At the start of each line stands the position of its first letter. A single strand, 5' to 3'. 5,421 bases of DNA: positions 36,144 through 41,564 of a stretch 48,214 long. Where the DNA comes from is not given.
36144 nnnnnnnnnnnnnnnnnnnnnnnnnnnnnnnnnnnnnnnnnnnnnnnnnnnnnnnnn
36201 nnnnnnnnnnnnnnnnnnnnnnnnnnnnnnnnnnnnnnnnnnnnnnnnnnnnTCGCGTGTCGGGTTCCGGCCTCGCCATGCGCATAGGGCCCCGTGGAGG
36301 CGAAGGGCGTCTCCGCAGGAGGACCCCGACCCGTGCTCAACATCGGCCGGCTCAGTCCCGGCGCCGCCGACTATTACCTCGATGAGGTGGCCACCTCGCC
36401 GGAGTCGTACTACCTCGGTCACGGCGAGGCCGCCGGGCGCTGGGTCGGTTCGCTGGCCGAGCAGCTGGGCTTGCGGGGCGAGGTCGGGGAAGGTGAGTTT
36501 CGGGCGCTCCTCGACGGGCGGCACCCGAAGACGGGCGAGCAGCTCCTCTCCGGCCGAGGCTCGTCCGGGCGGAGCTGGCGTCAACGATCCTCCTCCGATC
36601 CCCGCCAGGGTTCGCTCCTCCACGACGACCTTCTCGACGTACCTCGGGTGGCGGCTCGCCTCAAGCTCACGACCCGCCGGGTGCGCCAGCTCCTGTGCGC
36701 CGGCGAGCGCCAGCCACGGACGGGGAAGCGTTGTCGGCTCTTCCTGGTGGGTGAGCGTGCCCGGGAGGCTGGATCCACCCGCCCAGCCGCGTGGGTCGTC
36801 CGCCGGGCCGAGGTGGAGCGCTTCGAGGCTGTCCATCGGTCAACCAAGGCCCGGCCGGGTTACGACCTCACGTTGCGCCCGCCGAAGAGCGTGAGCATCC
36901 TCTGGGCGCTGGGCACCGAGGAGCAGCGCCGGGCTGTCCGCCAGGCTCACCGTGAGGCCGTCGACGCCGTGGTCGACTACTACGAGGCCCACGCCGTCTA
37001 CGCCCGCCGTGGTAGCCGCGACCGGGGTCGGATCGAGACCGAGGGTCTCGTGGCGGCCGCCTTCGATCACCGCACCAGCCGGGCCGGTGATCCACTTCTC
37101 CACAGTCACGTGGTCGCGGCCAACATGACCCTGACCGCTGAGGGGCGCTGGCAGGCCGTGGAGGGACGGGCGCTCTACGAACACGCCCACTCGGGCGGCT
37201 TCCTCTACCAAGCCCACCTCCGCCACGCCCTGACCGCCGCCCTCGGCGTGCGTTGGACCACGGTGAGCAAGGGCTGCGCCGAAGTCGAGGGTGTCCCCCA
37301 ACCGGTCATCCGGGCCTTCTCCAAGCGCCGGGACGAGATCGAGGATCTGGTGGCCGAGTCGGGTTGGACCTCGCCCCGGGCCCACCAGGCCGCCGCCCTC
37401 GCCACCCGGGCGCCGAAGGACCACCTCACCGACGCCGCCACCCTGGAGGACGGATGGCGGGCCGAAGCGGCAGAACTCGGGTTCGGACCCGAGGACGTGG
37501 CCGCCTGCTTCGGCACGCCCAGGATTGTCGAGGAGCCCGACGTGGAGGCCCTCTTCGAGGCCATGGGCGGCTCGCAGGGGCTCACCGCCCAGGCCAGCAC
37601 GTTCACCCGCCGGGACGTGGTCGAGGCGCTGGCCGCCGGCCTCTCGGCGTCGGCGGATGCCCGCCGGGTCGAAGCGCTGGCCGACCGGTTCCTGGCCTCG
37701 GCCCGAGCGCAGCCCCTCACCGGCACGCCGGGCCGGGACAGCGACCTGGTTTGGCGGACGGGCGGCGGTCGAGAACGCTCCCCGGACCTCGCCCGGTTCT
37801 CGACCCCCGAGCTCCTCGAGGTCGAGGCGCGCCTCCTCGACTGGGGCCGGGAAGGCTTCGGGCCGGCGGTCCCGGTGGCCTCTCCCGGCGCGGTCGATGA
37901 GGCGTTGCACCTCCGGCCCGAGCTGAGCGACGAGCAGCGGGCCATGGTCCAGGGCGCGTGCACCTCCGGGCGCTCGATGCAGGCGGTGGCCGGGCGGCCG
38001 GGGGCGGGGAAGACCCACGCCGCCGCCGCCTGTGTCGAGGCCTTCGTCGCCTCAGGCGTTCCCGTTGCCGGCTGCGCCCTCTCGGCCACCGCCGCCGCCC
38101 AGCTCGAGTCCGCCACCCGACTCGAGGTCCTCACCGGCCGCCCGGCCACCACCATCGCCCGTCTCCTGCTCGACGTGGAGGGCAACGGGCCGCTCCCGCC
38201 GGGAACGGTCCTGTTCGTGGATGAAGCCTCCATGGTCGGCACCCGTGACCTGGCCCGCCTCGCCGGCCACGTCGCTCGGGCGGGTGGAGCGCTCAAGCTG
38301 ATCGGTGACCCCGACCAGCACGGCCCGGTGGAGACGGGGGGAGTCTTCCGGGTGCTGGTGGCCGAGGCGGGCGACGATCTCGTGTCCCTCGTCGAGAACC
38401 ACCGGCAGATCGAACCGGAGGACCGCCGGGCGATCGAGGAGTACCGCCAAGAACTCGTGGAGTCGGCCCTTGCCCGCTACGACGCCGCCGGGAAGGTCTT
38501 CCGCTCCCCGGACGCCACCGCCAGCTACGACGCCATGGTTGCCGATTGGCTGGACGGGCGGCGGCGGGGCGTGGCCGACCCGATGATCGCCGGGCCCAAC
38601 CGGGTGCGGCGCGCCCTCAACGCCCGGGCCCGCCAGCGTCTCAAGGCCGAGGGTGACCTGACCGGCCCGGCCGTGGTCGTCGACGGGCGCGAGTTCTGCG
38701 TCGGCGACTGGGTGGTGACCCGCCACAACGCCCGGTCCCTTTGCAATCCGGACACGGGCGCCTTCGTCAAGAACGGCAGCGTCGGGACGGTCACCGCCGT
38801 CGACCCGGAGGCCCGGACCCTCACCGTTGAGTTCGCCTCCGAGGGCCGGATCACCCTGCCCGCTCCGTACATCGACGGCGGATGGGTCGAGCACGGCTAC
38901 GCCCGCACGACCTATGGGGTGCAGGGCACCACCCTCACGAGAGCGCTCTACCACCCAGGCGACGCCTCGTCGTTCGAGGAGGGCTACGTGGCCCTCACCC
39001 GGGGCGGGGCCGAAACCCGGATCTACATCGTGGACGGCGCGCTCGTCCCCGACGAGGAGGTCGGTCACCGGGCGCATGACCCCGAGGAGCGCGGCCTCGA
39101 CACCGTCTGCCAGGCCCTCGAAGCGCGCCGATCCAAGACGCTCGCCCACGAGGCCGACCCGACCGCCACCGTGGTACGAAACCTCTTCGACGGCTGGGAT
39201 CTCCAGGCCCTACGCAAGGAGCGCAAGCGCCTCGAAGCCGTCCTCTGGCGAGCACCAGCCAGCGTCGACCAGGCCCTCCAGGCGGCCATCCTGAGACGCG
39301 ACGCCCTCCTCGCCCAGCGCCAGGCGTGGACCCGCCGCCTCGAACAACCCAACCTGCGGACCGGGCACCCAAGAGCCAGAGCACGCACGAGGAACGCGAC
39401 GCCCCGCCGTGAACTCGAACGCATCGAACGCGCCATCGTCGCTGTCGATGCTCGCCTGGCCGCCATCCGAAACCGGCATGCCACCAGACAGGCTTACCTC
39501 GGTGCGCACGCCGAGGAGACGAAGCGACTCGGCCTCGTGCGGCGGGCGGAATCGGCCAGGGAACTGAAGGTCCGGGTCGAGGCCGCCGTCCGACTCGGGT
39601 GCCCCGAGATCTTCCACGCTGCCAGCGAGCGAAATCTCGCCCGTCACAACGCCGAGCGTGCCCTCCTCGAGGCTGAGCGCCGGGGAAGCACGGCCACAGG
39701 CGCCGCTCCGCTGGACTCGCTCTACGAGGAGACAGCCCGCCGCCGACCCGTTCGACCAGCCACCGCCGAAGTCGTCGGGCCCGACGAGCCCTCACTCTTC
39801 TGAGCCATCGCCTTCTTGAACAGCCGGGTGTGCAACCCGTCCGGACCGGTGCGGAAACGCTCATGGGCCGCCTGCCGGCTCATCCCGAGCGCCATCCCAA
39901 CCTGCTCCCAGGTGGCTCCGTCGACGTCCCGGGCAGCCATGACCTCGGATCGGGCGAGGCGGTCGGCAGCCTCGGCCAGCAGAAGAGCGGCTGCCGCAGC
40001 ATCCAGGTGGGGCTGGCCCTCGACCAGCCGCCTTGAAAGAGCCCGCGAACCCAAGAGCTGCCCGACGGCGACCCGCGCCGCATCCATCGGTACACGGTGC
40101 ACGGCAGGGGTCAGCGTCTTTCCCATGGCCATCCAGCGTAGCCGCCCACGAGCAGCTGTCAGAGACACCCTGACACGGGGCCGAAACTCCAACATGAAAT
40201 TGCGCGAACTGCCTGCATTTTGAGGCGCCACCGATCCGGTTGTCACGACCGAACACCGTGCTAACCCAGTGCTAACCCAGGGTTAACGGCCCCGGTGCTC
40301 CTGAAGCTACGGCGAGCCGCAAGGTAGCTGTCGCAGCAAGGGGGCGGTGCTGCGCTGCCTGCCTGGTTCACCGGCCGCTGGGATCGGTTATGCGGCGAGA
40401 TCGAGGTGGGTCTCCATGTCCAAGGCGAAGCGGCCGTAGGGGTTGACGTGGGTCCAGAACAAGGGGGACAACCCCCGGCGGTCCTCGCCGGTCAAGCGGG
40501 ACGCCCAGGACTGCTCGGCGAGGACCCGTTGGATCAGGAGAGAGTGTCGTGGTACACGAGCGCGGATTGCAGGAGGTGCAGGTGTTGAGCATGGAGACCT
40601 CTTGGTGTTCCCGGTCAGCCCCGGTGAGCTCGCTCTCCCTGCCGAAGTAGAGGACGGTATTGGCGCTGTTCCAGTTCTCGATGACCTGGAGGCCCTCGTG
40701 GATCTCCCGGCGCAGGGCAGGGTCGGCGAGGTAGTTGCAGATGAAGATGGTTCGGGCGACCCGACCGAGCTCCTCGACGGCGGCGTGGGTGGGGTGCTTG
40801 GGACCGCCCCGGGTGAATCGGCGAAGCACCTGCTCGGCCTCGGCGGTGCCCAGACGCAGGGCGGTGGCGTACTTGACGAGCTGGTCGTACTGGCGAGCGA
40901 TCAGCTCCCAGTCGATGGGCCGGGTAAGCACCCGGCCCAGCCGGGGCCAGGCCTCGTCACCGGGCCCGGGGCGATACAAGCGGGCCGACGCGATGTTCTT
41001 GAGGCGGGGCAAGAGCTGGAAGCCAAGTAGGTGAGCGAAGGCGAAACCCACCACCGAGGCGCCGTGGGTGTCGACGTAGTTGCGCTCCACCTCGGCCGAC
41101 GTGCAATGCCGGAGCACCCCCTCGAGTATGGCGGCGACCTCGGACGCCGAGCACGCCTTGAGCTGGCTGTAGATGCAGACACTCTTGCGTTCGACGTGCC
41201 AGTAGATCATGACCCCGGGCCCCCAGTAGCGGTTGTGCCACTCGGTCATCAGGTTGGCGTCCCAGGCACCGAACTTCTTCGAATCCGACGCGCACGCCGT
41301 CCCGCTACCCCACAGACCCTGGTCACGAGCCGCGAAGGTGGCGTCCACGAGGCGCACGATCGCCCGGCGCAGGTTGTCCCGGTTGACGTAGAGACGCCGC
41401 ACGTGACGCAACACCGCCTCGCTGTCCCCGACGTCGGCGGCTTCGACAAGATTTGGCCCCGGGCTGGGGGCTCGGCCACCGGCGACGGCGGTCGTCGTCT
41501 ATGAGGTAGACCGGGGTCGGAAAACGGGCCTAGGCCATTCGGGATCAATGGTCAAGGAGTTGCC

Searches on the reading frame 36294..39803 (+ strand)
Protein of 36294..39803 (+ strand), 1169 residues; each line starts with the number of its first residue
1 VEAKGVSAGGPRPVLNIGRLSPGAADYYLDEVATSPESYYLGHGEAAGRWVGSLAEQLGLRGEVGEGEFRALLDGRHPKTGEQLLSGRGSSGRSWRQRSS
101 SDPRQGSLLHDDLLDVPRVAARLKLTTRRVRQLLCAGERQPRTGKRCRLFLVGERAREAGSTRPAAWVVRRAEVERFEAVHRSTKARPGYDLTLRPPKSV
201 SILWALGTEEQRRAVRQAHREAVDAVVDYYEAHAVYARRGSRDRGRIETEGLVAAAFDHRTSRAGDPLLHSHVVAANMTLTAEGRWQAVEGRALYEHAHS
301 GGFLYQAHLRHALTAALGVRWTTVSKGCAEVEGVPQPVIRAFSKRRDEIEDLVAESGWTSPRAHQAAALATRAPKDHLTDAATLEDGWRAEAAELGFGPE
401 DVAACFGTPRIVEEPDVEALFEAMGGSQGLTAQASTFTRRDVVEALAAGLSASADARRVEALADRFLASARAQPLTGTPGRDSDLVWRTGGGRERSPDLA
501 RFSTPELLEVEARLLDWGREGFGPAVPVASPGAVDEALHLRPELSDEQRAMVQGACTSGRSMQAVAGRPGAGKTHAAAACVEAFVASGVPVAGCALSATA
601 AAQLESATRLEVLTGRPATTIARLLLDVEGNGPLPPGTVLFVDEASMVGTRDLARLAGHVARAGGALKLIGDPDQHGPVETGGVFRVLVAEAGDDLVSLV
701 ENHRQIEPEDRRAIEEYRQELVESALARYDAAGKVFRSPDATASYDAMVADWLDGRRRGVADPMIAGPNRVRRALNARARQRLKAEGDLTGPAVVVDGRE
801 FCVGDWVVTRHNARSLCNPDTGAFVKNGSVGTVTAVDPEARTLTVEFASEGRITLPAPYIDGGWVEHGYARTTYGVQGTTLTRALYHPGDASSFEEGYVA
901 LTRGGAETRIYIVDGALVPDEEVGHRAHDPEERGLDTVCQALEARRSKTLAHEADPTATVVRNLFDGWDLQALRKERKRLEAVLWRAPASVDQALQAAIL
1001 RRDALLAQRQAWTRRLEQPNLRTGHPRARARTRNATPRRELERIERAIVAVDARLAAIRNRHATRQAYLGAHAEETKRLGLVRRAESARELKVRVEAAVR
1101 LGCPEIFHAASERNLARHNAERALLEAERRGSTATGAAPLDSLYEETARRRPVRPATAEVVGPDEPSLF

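Call 13: search_protein_families(library=pfam, proteins=[window:36294-39803:+], max_evalue=0.01)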
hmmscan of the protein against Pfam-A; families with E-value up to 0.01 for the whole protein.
window:36294-39803:+ (1169 aa): 4 families
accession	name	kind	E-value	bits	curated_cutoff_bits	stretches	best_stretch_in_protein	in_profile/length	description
PF08751.17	TrwC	-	6.4e-83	279.1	25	1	24-395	4-286/286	TrwC relaxase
PF13604.12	AAA_30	-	1.7e-44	152.3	27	1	543-735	1-186/191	AAA domain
PF13245.12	AAA_19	-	6.4e-13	49.5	25.1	1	558-678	9-131/134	AAA domain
PF18335.7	SH3_13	-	3e-05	24.2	41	1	775-847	1-65/65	ATP-dependent RecD-like DNA helicase SH3 domain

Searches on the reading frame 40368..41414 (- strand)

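Call 61: search_protein_families(library=pfam, proteins=[window:40368-41414:-], max_evalue=0.001)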
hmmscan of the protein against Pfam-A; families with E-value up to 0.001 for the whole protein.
window:40368-41414:- (348 aa): 1 family
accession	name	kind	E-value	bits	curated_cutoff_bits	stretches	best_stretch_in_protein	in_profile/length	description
PF01526.23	DDE_Tnp_Tn3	-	1.2e-93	314.4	24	1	2-275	61-335/389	Tn3 transposase DDE domain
